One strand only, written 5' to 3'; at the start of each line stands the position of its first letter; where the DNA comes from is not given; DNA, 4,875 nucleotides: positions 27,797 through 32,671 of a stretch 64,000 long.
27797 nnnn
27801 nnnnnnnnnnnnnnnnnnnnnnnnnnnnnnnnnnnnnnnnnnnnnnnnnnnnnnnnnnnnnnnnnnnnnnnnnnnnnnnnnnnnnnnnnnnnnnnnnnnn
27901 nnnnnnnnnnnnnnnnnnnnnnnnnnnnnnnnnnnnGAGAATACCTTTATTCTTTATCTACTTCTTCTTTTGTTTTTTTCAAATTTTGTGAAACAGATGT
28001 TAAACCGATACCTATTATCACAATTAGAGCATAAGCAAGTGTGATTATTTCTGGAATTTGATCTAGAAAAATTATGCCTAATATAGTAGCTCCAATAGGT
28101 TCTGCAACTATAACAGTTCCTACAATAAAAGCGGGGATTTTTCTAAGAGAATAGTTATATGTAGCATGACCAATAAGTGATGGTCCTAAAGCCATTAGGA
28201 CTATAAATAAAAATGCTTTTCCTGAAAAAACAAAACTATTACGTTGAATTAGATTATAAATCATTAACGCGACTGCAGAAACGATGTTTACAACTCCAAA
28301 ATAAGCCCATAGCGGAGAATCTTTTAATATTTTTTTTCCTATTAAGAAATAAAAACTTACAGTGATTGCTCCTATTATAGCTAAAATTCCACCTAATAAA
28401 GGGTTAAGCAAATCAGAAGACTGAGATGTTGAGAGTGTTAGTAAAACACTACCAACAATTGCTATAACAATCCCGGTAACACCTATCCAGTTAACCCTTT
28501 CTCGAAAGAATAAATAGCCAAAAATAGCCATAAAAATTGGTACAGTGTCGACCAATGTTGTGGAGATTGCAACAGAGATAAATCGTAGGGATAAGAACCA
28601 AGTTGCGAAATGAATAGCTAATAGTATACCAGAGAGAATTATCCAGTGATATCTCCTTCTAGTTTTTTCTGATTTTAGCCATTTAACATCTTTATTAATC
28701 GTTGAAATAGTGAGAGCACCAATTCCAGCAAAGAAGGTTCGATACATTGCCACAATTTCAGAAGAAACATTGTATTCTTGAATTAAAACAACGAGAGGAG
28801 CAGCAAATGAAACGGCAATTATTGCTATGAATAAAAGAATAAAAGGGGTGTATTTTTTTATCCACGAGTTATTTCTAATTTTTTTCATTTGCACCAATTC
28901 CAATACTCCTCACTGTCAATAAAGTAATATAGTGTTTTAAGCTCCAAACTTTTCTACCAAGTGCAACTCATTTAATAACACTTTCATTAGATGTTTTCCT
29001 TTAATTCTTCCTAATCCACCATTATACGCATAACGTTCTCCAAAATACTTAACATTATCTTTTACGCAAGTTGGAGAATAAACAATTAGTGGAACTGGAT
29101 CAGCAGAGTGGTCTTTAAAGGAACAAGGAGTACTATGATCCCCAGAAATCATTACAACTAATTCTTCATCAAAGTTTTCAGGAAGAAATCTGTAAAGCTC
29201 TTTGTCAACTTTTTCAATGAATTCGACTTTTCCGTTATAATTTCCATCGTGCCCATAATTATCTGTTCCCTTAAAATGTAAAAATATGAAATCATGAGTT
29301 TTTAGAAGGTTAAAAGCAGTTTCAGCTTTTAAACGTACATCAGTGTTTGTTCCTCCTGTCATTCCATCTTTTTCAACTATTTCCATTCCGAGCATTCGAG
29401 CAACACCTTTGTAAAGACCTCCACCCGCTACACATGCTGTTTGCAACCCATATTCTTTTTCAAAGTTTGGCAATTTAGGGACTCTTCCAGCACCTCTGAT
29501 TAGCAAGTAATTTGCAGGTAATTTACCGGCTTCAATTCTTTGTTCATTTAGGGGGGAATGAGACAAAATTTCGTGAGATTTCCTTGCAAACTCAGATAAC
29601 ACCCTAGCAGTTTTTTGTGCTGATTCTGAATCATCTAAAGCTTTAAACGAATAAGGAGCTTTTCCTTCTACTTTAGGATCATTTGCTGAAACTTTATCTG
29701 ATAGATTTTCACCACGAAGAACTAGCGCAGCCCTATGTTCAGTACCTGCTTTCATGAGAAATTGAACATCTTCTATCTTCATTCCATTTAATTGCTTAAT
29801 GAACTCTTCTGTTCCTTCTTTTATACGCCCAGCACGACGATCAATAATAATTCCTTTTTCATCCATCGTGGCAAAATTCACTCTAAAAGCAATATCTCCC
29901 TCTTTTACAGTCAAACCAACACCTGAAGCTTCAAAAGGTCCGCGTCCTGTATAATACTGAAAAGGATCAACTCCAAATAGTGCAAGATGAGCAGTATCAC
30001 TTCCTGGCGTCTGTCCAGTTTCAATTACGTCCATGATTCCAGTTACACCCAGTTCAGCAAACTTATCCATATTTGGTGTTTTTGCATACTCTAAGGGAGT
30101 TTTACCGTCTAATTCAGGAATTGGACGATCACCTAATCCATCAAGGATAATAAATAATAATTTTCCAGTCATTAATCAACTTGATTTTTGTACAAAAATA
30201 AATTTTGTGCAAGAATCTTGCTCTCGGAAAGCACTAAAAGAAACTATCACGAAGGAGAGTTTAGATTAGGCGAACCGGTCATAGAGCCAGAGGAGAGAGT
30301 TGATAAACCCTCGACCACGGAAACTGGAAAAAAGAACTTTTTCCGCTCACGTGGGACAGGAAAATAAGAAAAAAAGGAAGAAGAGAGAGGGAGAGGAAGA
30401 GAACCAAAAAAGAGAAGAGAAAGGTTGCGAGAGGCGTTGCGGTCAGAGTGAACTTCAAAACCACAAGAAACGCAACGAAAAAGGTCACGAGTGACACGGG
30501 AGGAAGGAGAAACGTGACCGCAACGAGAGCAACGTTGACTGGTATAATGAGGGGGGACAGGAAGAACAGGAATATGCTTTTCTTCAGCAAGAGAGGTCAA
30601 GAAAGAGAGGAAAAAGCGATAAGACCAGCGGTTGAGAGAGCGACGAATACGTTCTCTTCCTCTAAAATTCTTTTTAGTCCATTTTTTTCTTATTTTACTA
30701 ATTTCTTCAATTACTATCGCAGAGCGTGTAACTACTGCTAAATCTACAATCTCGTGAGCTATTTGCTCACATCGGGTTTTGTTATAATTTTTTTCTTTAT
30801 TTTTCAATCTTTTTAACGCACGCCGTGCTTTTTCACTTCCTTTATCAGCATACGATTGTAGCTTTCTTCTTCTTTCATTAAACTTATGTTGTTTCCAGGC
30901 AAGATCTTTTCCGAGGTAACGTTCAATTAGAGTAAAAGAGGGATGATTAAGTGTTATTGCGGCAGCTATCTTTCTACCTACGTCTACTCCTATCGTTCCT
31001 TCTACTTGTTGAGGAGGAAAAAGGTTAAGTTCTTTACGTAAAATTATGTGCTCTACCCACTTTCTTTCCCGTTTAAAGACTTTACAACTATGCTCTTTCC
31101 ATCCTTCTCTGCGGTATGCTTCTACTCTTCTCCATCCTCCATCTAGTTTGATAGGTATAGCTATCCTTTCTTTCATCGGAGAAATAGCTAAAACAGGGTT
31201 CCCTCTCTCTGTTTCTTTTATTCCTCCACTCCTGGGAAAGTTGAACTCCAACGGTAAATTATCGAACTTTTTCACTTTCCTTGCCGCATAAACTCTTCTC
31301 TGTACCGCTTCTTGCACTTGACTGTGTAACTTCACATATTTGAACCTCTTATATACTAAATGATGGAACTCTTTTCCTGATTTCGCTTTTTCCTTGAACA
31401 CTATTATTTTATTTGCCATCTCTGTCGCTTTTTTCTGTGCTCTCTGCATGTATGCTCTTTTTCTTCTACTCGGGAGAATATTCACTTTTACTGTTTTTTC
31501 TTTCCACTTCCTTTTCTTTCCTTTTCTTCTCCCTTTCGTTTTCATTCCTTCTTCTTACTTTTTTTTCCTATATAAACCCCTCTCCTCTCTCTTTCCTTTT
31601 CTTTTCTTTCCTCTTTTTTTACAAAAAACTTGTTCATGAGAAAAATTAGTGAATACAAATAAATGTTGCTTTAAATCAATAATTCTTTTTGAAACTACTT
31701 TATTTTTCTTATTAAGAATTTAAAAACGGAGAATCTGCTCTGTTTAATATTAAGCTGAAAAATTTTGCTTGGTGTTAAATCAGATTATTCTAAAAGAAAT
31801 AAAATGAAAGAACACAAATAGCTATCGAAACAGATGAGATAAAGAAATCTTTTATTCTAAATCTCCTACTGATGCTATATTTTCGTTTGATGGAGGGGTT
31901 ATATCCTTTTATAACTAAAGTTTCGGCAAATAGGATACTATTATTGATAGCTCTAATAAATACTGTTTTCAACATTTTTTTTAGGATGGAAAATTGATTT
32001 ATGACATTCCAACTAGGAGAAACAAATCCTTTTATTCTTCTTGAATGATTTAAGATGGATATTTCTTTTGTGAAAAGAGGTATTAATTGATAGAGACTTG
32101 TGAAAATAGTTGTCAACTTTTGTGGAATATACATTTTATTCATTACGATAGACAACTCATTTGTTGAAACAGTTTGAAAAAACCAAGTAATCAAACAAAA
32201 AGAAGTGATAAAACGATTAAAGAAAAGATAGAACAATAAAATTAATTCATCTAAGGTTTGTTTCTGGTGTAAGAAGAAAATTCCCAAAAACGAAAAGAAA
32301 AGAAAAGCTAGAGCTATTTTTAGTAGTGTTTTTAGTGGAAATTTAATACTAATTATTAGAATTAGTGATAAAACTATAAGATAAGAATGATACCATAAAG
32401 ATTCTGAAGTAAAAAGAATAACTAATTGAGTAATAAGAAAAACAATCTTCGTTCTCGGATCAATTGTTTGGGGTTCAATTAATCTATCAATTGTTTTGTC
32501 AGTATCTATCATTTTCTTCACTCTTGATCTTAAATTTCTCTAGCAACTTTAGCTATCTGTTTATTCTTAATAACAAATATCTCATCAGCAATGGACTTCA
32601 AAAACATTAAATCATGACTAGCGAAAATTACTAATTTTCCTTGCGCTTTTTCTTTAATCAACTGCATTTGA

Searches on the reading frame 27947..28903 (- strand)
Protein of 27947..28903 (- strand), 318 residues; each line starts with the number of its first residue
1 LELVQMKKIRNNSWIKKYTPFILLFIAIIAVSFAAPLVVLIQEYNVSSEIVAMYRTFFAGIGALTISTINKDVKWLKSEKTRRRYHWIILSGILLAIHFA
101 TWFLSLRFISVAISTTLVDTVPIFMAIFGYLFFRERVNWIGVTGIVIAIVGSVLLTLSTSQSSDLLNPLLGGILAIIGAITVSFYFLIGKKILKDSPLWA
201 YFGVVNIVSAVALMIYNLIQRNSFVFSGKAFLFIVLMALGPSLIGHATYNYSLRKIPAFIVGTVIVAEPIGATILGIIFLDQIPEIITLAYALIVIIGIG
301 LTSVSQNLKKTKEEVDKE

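Call 21: search_protein_families(library=pfam, proteins=[window:27947-28903:-], max_evalue=0.001)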
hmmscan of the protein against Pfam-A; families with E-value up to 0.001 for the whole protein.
window:27947-28903:- (318 aa): 2 families
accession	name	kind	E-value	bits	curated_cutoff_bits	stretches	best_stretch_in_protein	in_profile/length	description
PF00892.27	EamA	-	4.4e-30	105.1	28.2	2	22-156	5-134/135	EamA-like transporter family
PF03151.22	TPT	-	4.1e-05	23.5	30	0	183-305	15-138/291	Triose-phosphate Transporter family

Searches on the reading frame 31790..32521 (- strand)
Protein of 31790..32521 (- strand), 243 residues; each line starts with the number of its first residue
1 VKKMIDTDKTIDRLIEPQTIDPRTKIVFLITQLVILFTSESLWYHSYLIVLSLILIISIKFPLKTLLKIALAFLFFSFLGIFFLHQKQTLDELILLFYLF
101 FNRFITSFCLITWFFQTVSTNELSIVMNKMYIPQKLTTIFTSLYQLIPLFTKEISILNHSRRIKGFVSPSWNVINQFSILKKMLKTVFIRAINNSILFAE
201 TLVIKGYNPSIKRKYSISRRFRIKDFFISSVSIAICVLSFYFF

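Call 21: search_protein_families(library=pfam, proteins=[window:31790-32521:-], max_evalue=0.001)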
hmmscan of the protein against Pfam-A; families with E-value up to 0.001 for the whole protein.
window:31790-32521:- (243 aa): 1 family
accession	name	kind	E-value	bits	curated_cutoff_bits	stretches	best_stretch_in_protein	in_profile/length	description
PF02361.21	CbiQ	-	1.1e-15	58.4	25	1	19-209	7-210/216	Cobalt transport protein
